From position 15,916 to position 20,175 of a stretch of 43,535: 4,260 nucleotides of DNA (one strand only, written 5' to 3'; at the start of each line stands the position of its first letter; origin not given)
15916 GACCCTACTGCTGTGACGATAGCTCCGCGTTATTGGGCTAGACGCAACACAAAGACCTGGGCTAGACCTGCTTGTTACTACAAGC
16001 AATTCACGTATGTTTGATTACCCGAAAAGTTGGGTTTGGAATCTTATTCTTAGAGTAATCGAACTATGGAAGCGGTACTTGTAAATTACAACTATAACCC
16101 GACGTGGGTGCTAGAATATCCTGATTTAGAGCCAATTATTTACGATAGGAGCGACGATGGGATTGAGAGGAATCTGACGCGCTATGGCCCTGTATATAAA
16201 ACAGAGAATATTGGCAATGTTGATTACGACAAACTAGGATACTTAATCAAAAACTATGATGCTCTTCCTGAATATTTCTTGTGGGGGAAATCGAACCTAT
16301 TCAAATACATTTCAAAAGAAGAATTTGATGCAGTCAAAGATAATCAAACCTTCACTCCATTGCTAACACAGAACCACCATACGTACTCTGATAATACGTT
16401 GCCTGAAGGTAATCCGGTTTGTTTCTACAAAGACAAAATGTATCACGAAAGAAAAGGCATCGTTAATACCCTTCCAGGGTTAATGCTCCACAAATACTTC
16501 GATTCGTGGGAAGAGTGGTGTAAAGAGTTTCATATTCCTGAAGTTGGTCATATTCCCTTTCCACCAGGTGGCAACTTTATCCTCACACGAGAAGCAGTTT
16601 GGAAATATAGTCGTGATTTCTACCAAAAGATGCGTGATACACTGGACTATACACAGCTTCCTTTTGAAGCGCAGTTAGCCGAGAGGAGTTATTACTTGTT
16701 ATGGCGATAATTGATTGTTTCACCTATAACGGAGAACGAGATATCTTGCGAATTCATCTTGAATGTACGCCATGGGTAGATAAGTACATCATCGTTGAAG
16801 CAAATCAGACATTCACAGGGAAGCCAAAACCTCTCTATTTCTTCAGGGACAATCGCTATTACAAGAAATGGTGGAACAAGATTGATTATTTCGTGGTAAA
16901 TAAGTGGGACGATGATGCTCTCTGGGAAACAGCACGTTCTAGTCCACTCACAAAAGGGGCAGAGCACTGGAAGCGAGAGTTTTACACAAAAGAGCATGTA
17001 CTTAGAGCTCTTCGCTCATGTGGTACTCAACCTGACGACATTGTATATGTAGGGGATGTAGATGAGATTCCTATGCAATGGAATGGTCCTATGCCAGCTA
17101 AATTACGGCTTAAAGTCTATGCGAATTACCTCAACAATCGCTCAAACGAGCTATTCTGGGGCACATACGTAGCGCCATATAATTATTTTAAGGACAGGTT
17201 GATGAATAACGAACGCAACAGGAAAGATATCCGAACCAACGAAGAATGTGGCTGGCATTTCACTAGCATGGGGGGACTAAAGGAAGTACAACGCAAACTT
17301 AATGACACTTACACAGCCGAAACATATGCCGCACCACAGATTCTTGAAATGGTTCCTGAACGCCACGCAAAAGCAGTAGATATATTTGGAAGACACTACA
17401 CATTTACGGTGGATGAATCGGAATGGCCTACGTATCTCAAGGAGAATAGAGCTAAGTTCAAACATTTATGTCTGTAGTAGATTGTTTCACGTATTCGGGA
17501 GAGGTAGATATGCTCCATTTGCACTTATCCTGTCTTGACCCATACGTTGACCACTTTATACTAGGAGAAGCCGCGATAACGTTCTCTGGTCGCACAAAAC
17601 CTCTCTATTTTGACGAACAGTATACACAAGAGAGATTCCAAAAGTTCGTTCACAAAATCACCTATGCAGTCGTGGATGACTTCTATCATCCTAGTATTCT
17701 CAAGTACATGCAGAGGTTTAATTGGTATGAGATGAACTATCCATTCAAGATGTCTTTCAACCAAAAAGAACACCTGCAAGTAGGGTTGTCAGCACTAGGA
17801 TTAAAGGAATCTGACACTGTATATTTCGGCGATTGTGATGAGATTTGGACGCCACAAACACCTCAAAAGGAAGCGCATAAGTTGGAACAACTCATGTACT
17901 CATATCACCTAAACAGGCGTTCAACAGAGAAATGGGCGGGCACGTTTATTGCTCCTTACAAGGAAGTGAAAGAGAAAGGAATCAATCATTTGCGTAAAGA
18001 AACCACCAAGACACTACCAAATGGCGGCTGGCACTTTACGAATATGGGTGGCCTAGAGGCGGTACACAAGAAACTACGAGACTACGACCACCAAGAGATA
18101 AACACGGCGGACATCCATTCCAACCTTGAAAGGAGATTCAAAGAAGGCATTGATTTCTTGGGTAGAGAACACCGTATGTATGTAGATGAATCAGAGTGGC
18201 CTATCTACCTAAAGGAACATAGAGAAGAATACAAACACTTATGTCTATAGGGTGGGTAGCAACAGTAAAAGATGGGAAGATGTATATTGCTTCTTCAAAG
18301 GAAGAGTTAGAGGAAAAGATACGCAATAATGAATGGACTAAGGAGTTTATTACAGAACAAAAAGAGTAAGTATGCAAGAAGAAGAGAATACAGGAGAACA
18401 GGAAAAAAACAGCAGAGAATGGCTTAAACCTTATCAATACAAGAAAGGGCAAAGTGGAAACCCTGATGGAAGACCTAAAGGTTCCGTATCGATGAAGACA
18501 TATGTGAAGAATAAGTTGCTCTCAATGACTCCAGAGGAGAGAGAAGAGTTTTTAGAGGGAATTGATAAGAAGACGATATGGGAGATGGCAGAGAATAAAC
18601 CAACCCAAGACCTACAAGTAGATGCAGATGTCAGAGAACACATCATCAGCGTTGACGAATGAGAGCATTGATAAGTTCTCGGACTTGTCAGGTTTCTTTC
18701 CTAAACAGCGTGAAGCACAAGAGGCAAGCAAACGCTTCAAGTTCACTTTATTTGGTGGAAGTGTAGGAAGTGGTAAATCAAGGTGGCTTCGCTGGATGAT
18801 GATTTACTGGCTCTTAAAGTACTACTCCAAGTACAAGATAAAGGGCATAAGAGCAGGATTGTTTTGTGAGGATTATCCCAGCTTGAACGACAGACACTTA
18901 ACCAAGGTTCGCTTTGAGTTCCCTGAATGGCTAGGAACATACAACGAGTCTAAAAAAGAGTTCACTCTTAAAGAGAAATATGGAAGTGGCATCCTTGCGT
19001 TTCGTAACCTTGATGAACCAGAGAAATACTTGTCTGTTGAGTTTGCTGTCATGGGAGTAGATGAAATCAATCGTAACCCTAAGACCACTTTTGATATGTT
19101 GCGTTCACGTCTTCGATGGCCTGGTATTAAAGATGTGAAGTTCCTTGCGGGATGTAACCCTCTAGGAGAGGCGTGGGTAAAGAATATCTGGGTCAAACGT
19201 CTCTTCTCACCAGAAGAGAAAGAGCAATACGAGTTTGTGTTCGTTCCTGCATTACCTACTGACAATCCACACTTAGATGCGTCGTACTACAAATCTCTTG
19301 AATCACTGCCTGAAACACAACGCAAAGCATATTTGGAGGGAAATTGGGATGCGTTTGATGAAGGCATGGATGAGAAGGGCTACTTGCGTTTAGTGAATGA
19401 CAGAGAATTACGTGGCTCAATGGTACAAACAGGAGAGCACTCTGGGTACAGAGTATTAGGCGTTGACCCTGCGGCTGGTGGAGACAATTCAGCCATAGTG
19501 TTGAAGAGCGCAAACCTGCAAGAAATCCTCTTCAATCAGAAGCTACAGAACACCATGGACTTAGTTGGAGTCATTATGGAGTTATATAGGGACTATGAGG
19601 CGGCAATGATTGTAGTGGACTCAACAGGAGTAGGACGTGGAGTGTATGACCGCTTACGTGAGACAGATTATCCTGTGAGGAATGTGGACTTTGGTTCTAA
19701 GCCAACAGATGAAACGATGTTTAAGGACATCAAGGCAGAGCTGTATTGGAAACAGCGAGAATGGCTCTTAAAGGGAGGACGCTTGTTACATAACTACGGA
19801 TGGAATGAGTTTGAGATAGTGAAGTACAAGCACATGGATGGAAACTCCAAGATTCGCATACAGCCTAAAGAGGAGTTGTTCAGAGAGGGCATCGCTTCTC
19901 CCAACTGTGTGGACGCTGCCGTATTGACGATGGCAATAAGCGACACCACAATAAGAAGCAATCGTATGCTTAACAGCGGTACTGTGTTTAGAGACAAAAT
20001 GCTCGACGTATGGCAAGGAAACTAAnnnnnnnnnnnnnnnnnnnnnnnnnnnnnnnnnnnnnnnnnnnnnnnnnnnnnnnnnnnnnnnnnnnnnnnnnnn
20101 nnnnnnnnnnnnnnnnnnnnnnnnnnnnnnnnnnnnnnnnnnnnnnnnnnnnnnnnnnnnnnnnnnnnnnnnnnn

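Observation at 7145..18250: An 11-kb, roughly 15-gene translationally coupled glycan-synthesis operon fills about a quarter of a 43-kb phage genome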

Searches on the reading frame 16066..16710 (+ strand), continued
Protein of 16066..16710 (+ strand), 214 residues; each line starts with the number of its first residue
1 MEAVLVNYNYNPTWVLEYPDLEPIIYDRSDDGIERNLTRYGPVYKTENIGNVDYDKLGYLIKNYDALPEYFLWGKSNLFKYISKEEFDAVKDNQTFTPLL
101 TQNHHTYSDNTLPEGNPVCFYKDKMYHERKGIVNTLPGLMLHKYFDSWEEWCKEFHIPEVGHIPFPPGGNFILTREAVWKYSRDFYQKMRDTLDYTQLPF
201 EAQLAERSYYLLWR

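Call 112: fold_search(model_id=the predicted structure, library=viral)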
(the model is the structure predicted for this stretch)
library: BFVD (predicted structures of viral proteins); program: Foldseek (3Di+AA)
matches with E <= 10: 565; with E <= 0.001: 3
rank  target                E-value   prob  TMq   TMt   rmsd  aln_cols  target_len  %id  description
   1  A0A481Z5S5            1.6e-09  1.00  0.67  0.21   5.5       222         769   16  Flavin containing amine oxidoreductase [Pithovirus LCPAC202]
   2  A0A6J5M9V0            2.5e-09  1.00  0.68  0.24   5.2       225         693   18  Glyco_tranf_GTA_type domain containing protein [uncultured Caudovirales phage]
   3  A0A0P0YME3            4.3e-07  1.00  0.61  0.62   5.6       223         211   14  (no name in the UniProt tables at hand)
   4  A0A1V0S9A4            1.9e-03  0.98  0.45  0.38   9.6       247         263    9  Glycosyltransferase [Catovirus CTV1]
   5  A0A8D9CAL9            2.1e-03  1.00  0.55  0.28   6.2       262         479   10  Rhamnan synthesis protein F [uncultured marine phage]
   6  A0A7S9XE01            3.0e-03  0.95  0.43  0.13   9.3       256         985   11  Glycosyl transferase family 1 domain-containing protein [Virus NIOZ-UU157]
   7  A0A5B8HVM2            4.0e-03  0.99  0.52  0.20   7.3       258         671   10  Uncharacterized protein [Mimiviridae sp. ChoanoV1]
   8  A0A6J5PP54            4.0e-03  0.95  0.38  0.30   9.3       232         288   14  Uncharacterized protein [uncultured Caudovirales phage]
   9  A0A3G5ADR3            6.9e-03  0.66  0.27  0.19  10.5       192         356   13  Uncharacterized protein [Hyperionvirus sp.]
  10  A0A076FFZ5            8.3e-03  0.89  0.39  0.30   9.7       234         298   12  Putative family 14 glycosyltransferase [Aureococcus anophagefferens virus]
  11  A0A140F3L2            8.8e-03  0.90  0.30  0.27   9.0       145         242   13  Glycosyltransferase [Pyrobaculum filamentous virus 1]
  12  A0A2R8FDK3            9.9e-03  0.87  0.39  0.23   6.7       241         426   12  Uncharacterized protein [Cedratvirus Zaza IHUMI]
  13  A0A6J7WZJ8            1.1e-02  0.89  0.38  0.40  12.4       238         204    9  Uncharacterized protein [uncultured Caudovirales phage]
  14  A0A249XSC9            1.3e-02  0.82  0.28  0.26   9.0       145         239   12  (no name in the UniProt tables at hand)
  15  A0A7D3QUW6            1.3e-02  0.72  0.34  0.14  11.6       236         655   13  Uncharacterized protein [Fadolivirus FV1/VV64]
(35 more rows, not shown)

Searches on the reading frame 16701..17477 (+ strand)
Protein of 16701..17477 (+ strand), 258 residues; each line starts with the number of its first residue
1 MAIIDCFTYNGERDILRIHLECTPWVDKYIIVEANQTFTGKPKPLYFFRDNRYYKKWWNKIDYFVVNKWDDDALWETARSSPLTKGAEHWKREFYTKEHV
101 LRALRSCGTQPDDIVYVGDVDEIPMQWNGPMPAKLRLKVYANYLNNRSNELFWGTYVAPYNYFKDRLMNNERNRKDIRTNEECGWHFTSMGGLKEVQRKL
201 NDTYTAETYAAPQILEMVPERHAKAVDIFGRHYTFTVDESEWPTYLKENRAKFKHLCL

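Call 4: search_protein_families(library=pfam, proteins=[window:16701-17477:+], max_evalue=0.01)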
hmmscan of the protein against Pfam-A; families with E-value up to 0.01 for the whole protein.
window:16701-17477:+ (258 aa): 1 family
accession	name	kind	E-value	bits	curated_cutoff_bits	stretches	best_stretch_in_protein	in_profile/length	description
PF04724.18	Glyco_transf_17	-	4.2e-19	69.2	26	1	3-160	75-230/348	Glycosyltransferase family 17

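Call 15: find_related_loci(query=window:16701-17477:+, collection=viral_contigs, flank=10000)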
Query window:16701-17477:+ (258 aa) in viral_contigs; peptide patterns used: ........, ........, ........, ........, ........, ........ (x = any residue, [..] = any of these).
8 stretches matched a pattern; 7 encode a relative of the query (tblastn E <= 1e-3); 7 distinct loci.
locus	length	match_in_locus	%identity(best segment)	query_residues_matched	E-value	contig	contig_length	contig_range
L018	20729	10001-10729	29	3-256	2e-24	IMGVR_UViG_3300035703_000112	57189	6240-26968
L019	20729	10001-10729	29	3-256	3e-24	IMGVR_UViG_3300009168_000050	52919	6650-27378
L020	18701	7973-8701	30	3-256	3e-24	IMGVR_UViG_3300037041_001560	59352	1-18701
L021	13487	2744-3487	27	1-256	8e-24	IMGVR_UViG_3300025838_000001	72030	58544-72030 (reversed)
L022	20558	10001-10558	33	3-200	2e-23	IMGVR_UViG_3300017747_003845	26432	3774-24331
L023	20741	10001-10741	27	1-256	1e-20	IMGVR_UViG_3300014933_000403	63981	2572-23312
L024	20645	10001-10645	30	3-230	2e-26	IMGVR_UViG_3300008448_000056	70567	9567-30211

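Call 60: search_dna_similar(query=window:16701-17474:+, collection=phages, mode=protein, max_rows=30, max_evalue=0.001)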
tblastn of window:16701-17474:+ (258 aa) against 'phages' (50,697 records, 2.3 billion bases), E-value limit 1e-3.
Records with a match: 2; places in all: 2; records where one place covers at least 80% of the query: 2.
Best place of each record, by identity: <60% 2.
By first word of the organism name: uncultured 1; Marine 1.
By host as written in the record: - 2.
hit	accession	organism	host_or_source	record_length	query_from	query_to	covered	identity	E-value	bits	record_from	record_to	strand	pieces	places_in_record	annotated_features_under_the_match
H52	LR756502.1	uncultured phage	metagenomic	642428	3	231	89%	26.8%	4e-14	77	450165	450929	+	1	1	record has no annotation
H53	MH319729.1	Marine virus AG-345-D19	single cell amplified by WGA-X; seawater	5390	33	253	86%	27.6%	1e-10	67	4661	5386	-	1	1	record has no annotation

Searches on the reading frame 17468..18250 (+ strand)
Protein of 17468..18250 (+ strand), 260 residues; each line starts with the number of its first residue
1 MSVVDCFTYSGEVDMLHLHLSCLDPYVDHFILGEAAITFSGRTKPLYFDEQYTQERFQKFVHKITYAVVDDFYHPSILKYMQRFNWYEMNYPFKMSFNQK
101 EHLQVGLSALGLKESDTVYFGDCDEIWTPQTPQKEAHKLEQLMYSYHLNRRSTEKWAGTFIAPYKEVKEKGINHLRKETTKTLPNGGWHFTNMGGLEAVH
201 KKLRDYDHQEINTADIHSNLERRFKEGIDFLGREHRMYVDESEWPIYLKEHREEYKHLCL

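Call 4: search_protein_families(library=pfam, proteins=[window:17468-18250:+], max_evalue=0.01)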
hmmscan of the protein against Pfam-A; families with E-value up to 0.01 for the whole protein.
window:17468-18250:+ (260 aa): 1 family
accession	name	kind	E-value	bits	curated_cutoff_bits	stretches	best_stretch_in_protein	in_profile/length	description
PF04724.18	Glyco_transf_17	-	1.4e-19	70.9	26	1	3-211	75-275/348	Glycosyltransferase family 17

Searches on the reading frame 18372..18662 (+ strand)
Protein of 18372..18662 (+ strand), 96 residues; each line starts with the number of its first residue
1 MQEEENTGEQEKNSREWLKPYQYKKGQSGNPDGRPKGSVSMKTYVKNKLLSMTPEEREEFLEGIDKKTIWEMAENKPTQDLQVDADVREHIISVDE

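Call 4: search_protein_families(library=pfam, proteins=[window:18372-18662:+], max_evalue=0.01)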
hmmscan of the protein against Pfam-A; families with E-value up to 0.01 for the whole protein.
window:18372-18662:+ (96 aa): 1 family
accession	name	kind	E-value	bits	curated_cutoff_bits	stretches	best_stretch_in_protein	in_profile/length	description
PF18932.5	DUF5681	-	2.2e-08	35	27.5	1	21-50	3-29/77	Family of unknown function (DUF5681)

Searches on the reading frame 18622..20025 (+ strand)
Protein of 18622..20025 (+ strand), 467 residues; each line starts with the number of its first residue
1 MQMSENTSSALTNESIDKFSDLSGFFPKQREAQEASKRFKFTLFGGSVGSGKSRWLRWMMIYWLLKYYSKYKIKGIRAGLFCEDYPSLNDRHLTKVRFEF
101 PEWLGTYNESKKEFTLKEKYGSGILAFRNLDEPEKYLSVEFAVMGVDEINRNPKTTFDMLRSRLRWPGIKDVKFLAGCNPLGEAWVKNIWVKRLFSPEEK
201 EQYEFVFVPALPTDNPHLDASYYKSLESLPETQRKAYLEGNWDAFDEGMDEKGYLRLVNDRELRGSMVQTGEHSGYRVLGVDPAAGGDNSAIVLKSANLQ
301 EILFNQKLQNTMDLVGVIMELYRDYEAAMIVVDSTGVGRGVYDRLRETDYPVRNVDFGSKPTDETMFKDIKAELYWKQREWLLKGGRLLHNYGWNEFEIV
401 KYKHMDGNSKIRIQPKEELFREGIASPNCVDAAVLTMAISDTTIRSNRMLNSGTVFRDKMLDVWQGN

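Call 7: search_dna_similar(query=window:18622-20025:+, collection=phages, mode=protein, max_rows=25)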
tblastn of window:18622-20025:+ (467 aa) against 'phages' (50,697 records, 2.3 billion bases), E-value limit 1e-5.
Records with a match: 189; places in all: 189; records where one place covers at least 80% of the query: 2.
Best place of each record, by identity: <60% 189.
By first word of the organism name: Arthrobacter 72; Vibrio 36; Salmonella 15; Caudoviricetes 11; Acinetobacter 10; Escherichia 8; Bordetella 5; Bacteriophage 4; Pelagibacter 4; Pseudomonas 4; and 14 more.
By host as written in the record: Arthrobacter sp. ATCC 21022 54; - 42; Arthrobacter globiformis B-2979 8; Salmonella enterica subsp. enterica serovar Enteritidis PT1 8; Vibrio crassostreae 7; Escherichia coli 5; Acinetobacter baumannii 4; Candidatus Pelagibacter sp. HTCC7211 3; and 41 more.
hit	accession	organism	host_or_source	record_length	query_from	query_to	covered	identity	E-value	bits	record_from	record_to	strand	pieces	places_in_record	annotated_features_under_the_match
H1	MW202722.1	Caudoviricetes sp.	Manatee Spring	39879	29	438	88%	24.5%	2e-15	85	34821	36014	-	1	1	large subunit terminase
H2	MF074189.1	Sinorhizobium phage phiM5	Sinorhizobium meliloti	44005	49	438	84%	25.2%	1e-10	71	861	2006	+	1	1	terminase large subunit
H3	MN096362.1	Arthrobacter phage Vibaki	Arthrobacter globiformis NRRL B-2979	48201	25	344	69%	26.1%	3e-12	75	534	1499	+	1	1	2: terminase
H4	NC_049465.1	Arthrobacter phage Vibaki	Arthrobacter globiformis NRRL B-2979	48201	25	344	69%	26.1%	3e-12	75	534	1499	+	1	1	2: terminase large subunit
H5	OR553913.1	Arthrobacter phage Hirko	Arthrobacter globiformis NRRL B-2779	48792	25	344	69%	26.1%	5e-12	74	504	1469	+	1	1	2: terminase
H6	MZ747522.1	Arthrobacter phage Klevey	Arthrobacter globiformis B-2979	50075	52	323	58%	30.5%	1e-17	92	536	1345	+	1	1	2: terminase large subunit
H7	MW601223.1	Arthrobacter phage Prairie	Arthrobacter globiformis B-2979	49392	52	323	58%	30.5%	1e-17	92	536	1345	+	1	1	2: terminase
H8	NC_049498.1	Arthrobacter phage Abba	Arthrobacter globiformis B-2979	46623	43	323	60%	26.9%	8e-11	71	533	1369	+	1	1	2: terminase large subunit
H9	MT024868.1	Arthrobacter phage Abba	Arthrobacter globiformis B-2979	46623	43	323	60%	26.9%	8e-11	71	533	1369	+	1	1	2: terminase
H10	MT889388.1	Arthrobacter phage Pippa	Arthrobacter sp. ATCC 21022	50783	43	334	63%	25.5%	3e-10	69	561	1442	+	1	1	2: terminase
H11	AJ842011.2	Flavobacterium phage 11b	Flavobacterium sp.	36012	138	437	64%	24.3%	1e-9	67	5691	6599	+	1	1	terminase large subunit | Terminase_3; Region: Phage terminase large subunit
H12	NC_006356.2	Flavobacterium phage 11b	Flavobacterium sp.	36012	138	437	64%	24.3%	1e-9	67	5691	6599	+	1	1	terminase large subunit | Terminase_3; Region: Phage terminase large subunit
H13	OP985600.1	Arthrobacter phage Bolt007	Arthrobacter globiformis B-2979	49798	52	282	49%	31.1%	2e-17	91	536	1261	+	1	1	2: terminase large subunit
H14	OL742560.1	Arthrobacter phage Lilmac1015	Arthrobacter globiformis B-2979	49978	52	282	49%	31.1%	6e-17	90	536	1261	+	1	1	2: terminase large subunit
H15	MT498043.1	Arthrobacter phage Jinkies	Arthrobacter globiformis B-2979 SEA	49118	43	282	51%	29.7%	1e-16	89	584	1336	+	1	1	2: terminase large subunit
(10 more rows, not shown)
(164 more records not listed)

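Call 8: search_protein_families(library=phrogs, proteins=[window:18622-20025:+], max_evalue=0.001)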
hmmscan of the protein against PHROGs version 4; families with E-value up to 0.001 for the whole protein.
window:18622-20025:+ (467 aa): 5 families
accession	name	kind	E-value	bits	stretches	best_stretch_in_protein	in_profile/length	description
phrog_2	-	head and packaging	7e-32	112.1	1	24-441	265-591/807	terminase large subunit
phrog_979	-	head and packaging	1.6e-22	80.9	2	27-191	156-314/642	terminase large subunit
phrog_5909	-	head and packaging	4.4e-05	23.7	1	279-360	110-198/285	terminase large subunit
phrog_5713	-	head and packaging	0.0005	21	1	318-359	13-54/143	terminase large subunit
phrog_3717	-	head and packaging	0.00086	19.8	0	119-244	101-226/277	terminase large subunit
